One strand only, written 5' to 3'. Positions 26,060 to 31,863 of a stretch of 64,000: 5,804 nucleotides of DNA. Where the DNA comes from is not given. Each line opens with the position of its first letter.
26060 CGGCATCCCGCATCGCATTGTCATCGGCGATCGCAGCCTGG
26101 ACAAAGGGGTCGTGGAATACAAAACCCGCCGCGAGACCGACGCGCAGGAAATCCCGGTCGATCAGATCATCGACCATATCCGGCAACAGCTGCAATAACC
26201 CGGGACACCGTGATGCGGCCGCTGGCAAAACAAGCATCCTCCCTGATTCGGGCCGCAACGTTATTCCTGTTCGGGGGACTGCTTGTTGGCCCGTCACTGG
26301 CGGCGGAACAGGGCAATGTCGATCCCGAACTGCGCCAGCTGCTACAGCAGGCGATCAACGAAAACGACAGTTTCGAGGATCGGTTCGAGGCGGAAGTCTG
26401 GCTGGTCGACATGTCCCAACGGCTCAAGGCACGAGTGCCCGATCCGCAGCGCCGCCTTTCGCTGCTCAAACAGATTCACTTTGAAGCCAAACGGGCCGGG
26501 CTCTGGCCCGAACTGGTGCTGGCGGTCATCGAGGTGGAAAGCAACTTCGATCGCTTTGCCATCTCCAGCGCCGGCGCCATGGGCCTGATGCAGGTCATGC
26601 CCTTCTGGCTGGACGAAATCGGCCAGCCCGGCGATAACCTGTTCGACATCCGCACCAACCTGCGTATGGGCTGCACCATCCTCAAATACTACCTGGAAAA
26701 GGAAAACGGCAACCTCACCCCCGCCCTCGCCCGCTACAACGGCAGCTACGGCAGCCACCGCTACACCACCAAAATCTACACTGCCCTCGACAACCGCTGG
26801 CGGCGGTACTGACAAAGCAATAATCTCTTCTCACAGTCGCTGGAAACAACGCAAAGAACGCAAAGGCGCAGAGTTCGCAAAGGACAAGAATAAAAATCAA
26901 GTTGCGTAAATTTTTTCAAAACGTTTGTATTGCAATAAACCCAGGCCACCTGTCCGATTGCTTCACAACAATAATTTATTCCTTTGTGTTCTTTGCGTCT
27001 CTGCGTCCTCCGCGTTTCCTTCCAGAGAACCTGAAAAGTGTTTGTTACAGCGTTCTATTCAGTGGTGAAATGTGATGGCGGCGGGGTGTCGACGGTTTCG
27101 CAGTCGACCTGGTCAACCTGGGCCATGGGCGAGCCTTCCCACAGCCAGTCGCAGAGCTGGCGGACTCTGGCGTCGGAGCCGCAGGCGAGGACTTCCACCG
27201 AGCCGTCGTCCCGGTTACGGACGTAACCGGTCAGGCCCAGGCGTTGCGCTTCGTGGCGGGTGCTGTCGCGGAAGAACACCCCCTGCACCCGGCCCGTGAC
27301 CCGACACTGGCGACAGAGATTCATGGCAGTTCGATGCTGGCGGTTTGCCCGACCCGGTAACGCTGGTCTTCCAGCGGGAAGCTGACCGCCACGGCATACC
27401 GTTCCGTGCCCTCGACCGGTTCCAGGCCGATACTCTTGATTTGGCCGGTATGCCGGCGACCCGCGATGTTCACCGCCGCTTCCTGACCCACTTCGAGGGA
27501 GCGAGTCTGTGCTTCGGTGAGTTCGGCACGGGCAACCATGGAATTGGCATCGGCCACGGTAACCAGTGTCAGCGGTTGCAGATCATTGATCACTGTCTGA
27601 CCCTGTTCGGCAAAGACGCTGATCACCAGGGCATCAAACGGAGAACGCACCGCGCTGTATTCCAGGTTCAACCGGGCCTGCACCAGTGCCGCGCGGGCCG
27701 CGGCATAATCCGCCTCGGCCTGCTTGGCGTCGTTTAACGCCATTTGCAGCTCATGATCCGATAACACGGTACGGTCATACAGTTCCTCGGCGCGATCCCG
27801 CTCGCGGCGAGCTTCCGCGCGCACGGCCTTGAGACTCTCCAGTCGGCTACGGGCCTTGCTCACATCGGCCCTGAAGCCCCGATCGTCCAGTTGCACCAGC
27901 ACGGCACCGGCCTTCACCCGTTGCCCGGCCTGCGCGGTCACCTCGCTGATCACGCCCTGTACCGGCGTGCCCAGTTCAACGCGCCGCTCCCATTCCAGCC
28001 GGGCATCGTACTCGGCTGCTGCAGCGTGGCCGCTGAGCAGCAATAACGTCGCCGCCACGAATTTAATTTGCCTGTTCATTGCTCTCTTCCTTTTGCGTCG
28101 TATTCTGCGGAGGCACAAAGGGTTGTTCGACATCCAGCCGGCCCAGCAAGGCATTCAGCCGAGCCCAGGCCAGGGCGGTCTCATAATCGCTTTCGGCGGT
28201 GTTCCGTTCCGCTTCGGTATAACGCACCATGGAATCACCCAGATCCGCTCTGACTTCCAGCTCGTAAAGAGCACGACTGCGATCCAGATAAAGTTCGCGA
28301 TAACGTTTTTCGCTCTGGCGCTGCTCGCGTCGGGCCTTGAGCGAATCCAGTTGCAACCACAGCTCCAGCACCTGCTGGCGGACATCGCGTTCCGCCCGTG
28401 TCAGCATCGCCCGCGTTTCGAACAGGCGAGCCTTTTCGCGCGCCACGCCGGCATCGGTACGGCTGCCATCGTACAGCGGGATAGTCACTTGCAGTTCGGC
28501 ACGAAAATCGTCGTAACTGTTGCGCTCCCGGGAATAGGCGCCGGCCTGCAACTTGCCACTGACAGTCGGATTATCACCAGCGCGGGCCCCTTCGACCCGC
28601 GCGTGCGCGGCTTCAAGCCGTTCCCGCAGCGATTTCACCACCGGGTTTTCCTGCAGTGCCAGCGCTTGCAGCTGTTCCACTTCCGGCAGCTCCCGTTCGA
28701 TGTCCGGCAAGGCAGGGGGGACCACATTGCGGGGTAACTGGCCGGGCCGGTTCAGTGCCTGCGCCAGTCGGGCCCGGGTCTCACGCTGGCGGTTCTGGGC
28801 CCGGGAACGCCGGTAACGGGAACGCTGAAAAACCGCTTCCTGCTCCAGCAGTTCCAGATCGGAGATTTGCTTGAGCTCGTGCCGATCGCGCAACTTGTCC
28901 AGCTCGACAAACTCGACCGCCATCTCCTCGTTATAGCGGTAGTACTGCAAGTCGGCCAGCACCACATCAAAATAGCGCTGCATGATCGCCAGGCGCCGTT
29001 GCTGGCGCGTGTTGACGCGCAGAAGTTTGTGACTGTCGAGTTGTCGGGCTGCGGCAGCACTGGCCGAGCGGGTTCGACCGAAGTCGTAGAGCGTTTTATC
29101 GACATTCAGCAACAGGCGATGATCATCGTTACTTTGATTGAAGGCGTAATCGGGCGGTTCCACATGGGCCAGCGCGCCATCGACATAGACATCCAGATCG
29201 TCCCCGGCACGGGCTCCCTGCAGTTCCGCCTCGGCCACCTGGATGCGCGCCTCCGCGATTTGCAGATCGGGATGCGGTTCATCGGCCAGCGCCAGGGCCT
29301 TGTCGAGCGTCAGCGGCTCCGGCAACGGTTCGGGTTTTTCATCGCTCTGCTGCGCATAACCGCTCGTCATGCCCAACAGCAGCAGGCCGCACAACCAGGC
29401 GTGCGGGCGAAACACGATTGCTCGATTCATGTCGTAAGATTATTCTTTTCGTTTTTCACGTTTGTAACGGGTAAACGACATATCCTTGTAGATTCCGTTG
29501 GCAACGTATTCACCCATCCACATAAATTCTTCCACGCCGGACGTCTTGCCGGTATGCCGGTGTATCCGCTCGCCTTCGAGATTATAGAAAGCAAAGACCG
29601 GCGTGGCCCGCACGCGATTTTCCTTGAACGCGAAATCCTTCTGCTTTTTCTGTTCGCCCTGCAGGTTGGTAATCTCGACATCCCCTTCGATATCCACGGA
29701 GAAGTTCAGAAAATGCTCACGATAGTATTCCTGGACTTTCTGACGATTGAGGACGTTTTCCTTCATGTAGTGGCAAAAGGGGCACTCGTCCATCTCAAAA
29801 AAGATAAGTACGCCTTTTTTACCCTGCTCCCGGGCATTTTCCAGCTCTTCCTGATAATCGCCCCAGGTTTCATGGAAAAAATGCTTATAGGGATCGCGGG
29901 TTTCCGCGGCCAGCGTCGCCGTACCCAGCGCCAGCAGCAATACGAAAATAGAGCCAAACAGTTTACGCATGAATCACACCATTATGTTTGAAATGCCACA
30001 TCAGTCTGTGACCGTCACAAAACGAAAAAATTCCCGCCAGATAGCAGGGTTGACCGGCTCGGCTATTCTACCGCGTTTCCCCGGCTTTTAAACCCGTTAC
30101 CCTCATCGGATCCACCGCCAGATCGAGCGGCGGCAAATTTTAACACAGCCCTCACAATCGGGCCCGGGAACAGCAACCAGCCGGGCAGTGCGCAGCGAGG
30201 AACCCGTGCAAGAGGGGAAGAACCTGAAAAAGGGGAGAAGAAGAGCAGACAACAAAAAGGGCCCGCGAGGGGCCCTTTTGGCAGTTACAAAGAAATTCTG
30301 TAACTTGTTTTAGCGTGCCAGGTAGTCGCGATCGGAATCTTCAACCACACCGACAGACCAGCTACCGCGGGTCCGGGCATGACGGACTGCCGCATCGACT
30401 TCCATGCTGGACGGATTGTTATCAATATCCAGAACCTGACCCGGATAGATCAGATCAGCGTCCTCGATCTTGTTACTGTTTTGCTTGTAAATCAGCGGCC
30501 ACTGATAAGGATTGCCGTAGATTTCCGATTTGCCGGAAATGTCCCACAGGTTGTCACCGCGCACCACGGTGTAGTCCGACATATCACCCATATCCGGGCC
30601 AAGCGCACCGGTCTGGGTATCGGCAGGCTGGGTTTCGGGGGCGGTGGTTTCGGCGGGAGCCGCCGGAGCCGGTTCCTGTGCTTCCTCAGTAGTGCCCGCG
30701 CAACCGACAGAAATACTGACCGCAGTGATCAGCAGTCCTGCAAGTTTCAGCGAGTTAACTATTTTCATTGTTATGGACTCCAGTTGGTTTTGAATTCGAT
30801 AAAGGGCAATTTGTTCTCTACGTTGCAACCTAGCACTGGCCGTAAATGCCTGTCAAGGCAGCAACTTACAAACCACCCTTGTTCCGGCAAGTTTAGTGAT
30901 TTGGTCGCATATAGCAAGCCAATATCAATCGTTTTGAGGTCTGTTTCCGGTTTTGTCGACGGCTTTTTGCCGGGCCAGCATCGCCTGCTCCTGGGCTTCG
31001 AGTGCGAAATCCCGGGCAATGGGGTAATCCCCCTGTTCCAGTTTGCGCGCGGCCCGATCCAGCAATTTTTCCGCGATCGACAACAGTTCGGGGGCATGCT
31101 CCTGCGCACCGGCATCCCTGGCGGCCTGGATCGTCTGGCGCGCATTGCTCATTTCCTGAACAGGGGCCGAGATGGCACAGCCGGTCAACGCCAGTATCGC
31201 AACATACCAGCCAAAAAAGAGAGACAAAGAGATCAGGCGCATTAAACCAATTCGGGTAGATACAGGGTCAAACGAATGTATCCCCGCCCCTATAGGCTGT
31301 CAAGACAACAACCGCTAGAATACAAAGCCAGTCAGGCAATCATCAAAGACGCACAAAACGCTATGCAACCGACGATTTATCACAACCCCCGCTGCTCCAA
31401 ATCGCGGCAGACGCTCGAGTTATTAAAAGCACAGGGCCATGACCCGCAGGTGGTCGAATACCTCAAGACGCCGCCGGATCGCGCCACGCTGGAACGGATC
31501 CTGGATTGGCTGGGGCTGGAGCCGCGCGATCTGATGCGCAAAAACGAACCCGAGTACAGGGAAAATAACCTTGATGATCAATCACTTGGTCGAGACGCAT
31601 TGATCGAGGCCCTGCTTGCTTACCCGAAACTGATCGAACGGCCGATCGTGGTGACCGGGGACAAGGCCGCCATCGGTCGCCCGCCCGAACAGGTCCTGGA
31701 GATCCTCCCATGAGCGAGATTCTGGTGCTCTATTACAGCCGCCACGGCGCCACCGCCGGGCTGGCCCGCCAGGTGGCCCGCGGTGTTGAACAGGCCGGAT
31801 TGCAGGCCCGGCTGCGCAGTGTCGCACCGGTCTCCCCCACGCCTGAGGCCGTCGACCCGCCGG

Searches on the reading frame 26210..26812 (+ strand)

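Call 35: search_protein_families(library=pfam, proteins=[window:26210-26812:+], max_evalue=0.001)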
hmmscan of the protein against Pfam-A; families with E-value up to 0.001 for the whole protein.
window:26210-26812:+ (200 aa): 1 family
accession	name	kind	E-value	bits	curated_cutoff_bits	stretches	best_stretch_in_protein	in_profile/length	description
PF01464.25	SLT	-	1.8e-19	69.9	21.3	1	90-188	4-106/117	Transglycosylase SLT domain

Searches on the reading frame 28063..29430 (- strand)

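Call 51: search_protein_families(library=pfam, proteins=[window:28063-29430:-], max_evalue=0.001)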
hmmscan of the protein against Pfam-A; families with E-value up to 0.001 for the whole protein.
window:28063-29430:- (455 aa): 1 family
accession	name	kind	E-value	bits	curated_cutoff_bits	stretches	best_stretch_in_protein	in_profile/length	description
PF02321.23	OEP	-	2.1e-46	158.5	22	2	252-430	2-187/187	Outer membrane efflux protein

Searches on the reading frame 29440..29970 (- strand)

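Call 35: search_protein_families(library=pfam, proteins=[window:29440-29970:-], max_evalue=0.001)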
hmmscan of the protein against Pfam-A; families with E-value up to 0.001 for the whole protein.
window:29440-29970:- (176 aa): 3 families
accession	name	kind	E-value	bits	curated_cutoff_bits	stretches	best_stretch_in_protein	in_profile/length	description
PF13098.12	Thioredoxin_2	-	1.1e-16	61.5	27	1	48-148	2-99/104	Thioredoxin-like domain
PF13899.12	Thioredoxin_7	-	3.5e-11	43.5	27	1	38-130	5-82/83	Thioredoxin-like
PF03190.21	Thioredox_DsbH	-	5.8e-05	23.5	27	1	36-101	22-87/163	Protein of unknown function, DUF255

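Call 51: search_protein_families(library=pfam, proteins=[window:29440-29970:-], max_evalue=0.001)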
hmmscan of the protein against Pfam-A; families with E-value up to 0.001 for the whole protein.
window:29440-29970:- (176 aa): 3 families
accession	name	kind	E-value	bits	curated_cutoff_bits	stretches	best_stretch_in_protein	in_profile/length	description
PF13098.12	Thioredoxin_2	-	1.1e-16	61.5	27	1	48-148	2-99/104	Thioredoxin-like domain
PF13899.12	Thioredoxin_7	-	3.5e-11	43.5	27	1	38-130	5-82/83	Thioredoxin-like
PF03190.21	Thioredox_DsbH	-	5.8e-05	23.5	27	1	36-101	22-87/163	Protein of unknown function, DUF255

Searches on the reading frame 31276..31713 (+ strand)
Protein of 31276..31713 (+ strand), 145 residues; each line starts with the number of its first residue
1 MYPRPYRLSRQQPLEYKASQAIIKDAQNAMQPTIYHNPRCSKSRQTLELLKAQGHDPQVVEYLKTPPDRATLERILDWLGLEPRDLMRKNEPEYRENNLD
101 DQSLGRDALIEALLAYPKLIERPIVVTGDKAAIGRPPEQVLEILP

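Call 51: search_protein_families(library=pfam, proteins=[window:31276-31713:+], max_evalue=0.001)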
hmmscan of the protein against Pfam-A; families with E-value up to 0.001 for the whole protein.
window:31276-31713:+ (145 aa): 2 families
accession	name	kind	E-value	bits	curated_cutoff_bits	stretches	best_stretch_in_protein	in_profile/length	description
PF03960.21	ArsC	-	1.2e-22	80.4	24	1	35-143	1-79/79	ArsC family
PF00462.30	Glutaredoxin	-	2.5e-05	24.9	22.9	0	33-78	2-47/60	Glutaredoxin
